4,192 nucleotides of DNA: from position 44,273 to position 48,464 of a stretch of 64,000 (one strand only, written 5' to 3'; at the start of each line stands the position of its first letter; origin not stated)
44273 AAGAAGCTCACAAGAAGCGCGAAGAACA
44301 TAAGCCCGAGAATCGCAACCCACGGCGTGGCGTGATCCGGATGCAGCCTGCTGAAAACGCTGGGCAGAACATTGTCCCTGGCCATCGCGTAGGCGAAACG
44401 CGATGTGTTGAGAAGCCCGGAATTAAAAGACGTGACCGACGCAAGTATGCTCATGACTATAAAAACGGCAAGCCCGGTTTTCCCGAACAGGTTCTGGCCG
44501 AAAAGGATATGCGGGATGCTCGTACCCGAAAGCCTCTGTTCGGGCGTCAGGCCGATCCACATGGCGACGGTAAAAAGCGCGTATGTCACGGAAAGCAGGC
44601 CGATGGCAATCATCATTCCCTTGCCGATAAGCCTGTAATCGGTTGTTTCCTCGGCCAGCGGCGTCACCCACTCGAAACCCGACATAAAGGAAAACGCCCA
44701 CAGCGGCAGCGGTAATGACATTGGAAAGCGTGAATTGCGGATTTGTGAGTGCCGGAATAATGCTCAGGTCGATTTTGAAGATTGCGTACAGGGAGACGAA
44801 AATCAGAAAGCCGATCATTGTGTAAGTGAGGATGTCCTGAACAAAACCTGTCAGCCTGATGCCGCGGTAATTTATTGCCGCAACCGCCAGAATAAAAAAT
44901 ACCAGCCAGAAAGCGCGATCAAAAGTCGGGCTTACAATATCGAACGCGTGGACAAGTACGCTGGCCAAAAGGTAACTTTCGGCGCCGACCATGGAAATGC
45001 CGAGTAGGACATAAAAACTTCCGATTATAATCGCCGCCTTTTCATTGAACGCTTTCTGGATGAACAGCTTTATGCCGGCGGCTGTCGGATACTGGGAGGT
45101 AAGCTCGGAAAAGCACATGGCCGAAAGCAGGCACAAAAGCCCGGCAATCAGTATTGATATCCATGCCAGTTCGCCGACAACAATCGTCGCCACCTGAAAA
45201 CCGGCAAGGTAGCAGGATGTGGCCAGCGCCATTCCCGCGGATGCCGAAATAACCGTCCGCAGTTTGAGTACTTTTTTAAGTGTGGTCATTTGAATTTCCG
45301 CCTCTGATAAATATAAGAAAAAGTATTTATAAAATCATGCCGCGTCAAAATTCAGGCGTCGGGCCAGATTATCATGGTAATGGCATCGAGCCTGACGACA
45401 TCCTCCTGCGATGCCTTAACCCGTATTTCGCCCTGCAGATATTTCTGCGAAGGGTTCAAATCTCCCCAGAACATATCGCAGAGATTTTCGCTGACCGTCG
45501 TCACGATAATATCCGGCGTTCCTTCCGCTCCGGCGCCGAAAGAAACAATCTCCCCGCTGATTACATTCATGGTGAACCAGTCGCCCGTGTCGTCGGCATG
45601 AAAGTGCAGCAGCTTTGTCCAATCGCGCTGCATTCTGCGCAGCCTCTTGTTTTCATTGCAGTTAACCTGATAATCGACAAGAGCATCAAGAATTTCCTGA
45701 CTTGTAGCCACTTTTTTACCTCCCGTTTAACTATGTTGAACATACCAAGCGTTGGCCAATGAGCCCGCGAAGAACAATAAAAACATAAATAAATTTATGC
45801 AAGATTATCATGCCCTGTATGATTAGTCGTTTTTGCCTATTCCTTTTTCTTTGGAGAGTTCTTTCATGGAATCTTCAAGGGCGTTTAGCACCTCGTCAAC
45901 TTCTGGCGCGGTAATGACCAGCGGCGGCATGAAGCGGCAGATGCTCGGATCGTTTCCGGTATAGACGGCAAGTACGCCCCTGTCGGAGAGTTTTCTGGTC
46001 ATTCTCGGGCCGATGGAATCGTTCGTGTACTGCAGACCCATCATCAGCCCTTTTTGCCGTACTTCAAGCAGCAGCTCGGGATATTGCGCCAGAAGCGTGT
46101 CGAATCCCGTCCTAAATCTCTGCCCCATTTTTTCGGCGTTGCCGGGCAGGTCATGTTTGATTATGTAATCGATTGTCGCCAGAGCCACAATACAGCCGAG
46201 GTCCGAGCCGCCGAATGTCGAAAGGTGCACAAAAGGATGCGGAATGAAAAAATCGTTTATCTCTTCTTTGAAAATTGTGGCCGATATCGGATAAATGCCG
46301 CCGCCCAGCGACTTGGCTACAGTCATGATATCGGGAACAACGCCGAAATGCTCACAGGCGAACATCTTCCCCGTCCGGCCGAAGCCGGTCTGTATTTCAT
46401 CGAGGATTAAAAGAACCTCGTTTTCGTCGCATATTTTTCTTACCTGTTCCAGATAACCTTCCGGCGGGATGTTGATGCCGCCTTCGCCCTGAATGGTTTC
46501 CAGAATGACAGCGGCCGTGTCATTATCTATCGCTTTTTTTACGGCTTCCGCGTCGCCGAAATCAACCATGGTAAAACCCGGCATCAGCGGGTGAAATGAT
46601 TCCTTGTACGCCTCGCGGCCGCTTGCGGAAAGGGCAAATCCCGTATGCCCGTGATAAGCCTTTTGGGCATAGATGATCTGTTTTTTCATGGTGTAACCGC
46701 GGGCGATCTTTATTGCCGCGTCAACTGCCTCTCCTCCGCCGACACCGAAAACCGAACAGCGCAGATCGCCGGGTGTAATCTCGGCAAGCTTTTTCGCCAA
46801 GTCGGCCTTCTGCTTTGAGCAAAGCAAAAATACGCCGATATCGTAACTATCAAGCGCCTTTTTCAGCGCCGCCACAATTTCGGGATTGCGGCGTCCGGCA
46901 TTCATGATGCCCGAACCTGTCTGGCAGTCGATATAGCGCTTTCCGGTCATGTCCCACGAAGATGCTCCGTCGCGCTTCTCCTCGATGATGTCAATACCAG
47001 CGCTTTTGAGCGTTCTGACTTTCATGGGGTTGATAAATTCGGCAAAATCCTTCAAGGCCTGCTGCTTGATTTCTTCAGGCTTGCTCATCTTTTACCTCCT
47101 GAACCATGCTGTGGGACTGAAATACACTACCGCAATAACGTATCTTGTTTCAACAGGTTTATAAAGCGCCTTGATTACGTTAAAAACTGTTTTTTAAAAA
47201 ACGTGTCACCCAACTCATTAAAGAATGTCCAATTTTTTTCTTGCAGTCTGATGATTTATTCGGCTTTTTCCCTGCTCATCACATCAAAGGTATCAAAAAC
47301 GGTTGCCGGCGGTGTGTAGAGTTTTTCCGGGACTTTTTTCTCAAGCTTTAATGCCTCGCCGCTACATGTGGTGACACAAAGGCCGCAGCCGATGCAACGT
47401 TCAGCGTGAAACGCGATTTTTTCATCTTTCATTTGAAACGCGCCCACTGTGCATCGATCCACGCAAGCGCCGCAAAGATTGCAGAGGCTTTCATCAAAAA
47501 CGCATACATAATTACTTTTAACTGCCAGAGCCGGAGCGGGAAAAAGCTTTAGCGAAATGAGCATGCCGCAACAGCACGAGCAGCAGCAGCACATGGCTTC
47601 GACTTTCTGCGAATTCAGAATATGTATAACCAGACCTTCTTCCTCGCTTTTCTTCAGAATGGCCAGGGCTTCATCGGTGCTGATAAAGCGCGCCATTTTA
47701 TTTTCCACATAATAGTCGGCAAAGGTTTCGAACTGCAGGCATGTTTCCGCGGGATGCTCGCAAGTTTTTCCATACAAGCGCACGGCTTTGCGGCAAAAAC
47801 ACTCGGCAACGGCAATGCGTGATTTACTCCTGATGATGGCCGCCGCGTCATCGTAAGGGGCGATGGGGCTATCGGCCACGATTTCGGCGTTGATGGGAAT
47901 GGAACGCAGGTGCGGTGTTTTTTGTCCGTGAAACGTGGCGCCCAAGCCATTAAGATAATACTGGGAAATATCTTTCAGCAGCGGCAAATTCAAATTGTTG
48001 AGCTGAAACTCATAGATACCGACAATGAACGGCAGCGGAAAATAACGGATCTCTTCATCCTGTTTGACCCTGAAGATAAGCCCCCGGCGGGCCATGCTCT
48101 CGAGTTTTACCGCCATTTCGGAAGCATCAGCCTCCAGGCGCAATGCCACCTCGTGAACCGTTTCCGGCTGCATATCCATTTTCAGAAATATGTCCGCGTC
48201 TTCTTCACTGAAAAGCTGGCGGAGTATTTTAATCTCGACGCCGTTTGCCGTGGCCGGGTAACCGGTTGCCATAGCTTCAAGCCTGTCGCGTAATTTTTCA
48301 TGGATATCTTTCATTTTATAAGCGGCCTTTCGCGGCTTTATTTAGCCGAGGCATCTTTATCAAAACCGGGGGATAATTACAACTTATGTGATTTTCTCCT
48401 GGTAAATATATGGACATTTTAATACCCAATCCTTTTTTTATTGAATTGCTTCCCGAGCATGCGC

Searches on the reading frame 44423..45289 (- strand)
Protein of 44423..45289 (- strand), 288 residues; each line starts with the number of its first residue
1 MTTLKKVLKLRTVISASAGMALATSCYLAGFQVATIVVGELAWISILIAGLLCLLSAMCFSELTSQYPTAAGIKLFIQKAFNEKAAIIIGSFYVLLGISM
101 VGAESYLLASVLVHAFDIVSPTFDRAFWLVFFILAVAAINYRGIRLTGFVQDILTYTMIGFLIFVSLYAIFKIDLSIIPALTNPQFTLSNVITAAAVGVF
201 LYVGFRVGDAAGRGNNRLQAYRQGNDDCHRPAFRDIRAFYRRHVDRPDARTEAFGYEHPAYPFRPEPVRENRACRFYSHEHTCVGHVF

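Call 42: search_protein_families(library=pfam, proteins=[window:44423-45289:-], max_evalue=0.001)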
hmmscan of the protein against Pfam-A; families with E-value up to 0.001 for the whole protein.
window:44423-45289:- (288 aa): 2 families
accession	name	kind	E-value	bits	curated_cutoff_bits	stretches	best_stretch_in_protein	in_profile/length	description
PF13520.12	AA_permease_2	-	9.7e-12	45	27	1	13-201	6-200/427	Amino acid permease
PF00324.27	AA_permease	-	4.7e-07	29.3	24.6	1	32-177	20-162/470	Amino acid permease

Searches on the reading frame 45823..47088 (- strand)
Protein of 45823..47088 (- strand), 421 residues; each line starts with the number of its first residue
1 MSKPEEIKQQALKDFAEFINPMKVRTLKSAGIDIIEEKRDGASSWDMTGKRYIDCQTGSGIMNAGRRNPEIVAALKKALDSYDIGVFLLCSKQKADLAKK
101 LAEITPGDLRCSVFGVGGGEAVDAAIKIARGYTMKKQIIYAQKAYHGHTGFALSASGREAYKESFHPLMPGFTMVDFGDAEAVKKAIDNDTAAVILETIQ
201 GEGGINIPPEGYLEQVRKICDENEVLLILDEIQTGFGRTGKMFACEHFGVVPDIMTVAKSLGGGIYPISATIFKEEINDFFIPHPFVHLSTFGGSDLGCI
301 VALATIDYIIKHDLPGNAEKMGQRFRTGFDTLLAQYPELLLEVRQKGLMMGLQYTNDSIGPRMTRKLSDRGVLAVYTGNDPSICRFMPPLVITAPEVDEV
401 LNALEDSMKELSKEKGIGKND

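Call 3: search_protein_families(library=pfam, proteins=[window:45823-47088:-], max_evalue=0.01)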
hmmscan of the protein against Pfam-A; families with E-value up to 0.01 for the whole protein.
window:45823-47088:- (421 aa): 2 families
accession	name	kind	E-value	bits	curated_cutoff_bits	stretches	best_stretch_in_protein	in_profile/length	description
PF00202.27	Aminotran_3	-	1.3e-99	334.1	30.5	1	34-406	11-401/403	Aminotransferase class-III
PF00155.27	Aminotran_1_2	-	0.00028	20.7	19.7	1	112-255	69-210/361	Aminotransferase class I and II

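Call 4: search_protein_families(library=ncbifam, proteins=[window:45823-47088:-], max_evalue=0.01)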
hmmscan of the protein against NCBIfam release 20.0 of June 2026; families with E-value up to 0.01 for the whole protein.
window:45823-47088:- (421 aa): 73 families (the best 25 are shown)
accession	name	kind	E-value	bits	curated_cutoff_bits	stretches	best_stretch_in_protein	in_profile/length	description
NF008570.0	PRK11522.1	equivalog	3.4e-122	408.4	612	1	5-414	37-460/464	putrescine aminotransferase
NF053554.1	prodigi_MAP_PigE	equivalog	2.5e-109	366.8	850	2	4-357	372-730/837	prodigiosin MAP biosynthesis aminotransferase PigE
TIGR03372.1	putres_am_tran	equivalog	4.7e-104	348.7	658.65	1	7-406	27-440/442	putrescine aminotransferase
TIGR00707.1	argD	subfamily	4.2e-100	335.2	410.05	1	33-407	10-379/381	acetylornithine/succinylornithine family transaminase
NF002325.0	PRK01278.1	subfamily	1.8e-94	316.6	372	1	34-414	15-392/395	acetylornithine transaminase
NF002874.0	PRK03244.1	equivalog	2.4e-88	296.6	457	1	39-413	32-397/399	acetylornithine transaminase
NF005993.0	PRK08117.1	subfamily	1.9e-86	290.4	574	2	189-413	206-432/433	aspartate aminotransferase family protein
NF004426.0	PRK05769.1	equivalog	1.2e-83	281.4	552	2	176-411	206-440/441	acetyl ornithine aminotransferase family protein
NF042418.1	LysJ_Th_th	equivalog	2.4e-82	276.9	700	1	34-406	20-383/386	[LysW]-aminoadipate semialdehyde transaminase LysJ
NF003145.0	PRK04073.1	equivalog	2.5e-82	276.5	656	1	34-406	24-393/396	ornithine--oxo-acid transaminase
NF002797.0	PRK02936.1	equivalog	4.3e-80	269.3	496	1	38-410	17-379/385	acetylornithine transaminase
NF003468.0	PRK05093.1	subfamily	3.2e-79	266.5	522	1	31-412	22-403/405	acetylornithine/succinyldiaminopimelate transaminase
NF006228.0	PRK08360.1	equivalog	1.6e-76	257.8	608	2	188-415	202-431/443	aspartate aminotransferase family protein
TIGR03246.1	arg_catab_astC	subfamily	1.6e-75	254.5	609.95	1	32-410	17-395/397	acetylornithine/succinylornithine family transaminase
TIGR01885.1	Orn_aminotrans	equivalog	1.6e-75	254.4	378.4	1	32-408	19-401/402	ornithine--oxo-acid transaminase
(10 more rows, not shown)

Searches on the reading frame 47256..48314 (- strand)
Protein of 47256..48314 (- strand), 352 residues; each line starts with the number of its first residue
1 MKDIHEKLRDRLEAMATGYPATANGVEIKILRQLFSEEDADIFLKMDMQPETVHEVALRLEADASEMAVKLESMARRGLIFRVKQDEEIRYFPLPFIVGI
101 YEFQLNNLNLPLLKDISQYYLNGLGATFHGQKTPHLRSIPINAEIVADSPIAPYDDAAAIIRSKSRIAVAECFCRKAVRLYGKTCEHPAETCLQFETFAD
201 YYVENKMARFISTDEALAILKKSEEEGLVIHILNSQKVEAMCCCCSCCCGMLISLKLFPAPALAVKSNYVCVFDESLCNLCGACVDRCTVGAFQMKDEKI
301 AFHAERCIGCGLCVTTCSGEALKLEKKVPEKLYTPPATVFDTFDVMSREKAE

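Call 3: search_protein_families(library=pfam, proteins=[window:47256-48314:-], max_evalue=0.01)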
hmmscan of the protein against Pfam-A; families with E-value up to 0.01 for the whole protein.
window:47256-48314:- (352 aa): 8 families
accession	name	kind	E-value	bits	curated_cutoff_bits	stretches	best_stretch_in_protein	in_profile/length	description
PF00037.32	Fer4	-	3.2e-10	39.8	21.1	2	302-322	3-23/24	4Fe-4S binding domain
PF12838.12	Fer4_7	-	4.3e-08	33.9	27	2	278-318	2-49/52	4Fe-4S dicluster domain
PF12837.12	Fer4_6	-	2.5e-07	30.7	25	1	300-318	2-20/24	4Fe-4S binding domain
PF13237.11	Fer4_10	-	9e-07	29.2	25.5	1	272-317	3-52/53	4Fe-4S dicluster domain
PF13187.11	Fer4_9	-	4.6e-06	27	27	1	278-320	2-50/52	4Fe-4S dicluster domain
PF12797.12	Fer4_2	-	0.00024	21.3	24.5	1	299-317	2-20/22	4Fe-4S binding domain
PF14697.11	Fer4_21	-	0.00034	21.1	35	1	273-318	3-52/59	4Fe-4S dicluster domain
PF12800.12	Fer4_4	-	0.0061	17.3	24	1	305-318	2-15/17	4Fe-4S binding domain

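Call 4: search_protein_families(library=ncbifam, proteins=[window:47256-48314:-], max_evalue=0.01)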
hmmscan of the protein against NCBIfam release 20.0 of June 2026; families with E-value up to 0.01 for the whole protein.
window:47256-48314:- (352 aa): 38 families (the best 25 are shown)
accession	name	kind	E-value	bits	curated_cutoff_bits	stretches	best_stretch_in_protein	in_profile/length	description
NF041891.1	hdrA_Methbact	equivalog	4.9e-11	41.6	1300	1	269-334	565-630/762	ferredoxin:CoB-CoM heterodisulfide reductase subunit HdrA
TIGR04041.1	activase_YjjW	hypoth_equivalog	2.3e-09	37.1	250.2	1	276-321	41-86/276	YjjW family glycine radical enzyme activase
NF038196.1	ferrodoxin_EFR1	subfamily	1.2e-08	35.3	75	1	276-328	184-235/242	EFR1 family ferrodoxin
TIGR02700.1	flavo_MJ0208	hypoth_equivalog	1.1e-07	31.3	251.35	1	272-326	144-198/234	dihydromethanopterin reductase (acceptor)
NF058577.1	FdxA_fam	equivalog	1.3e-07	31.7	65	1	278-321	9-52/52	4Fe-4S ferredoxin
NF045480.1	FdxA_Actino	equivalog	2.6e-06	27.6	125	1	283-334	16-67/107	ferredoxin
TIGR03294.1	FrhG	equivalog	2.8e-06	27.2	245.5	1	272-320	170-218/228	coenzyme F420 hydrogenase subunit gamma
NF041715.1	arsenate_red_ArrB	equivalog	3.2e-06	26.8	450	1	275-334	54-116/233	arsenate respiratory reductase iron-sulfur subunit ArrB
TIGR02912.1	sulfite_red_C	equivalog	4.1e-06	26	324.1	1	273-326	166-222/314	sulfite reductase subunit C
NF045490.1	FdxA_Protbact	equivalog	7.9e-06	26.1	135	1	281-330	14-63/104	ferredoxin FdxA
NF011569.0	PRK14993.1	equivalog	1.6e-05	24.5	416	1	272-322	94-147/244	tetrathionate reductase subunit TtrB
NF041778.1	hetero_SS_HdrA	equivalog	2.5e-05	22.3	1400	1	263-332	574-643/771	ferredoxin:CoB-CoM heterodisulfide reductase subunit HdrA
NF045874.1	Vhu_polyferre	exception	3e-05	22.9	600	1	246-331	97-183/381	F420-non-reducing hydrogenase associated-polyferredoxin VhuB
NF045797.1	DsrO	equivalog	7e-05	22.4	200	1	276-322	101-150/235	sulfate reduction electron transfer complex DsrMKJOP subunit DsrO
NF045790.1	OxalOxreddelta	equivalog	0.00014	21.2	230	1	272-330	256-311/316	oxalate oxidoreductase subunit delta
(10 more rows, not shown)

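Call 77: search_protein_families(library=padloc, proteins=[window:47256-48314:-], max_evalue=0.001)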
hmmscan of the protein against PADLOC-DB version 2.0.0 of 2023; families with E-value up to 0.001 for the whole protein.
window:47256-48314:- (352 aa): 0 families
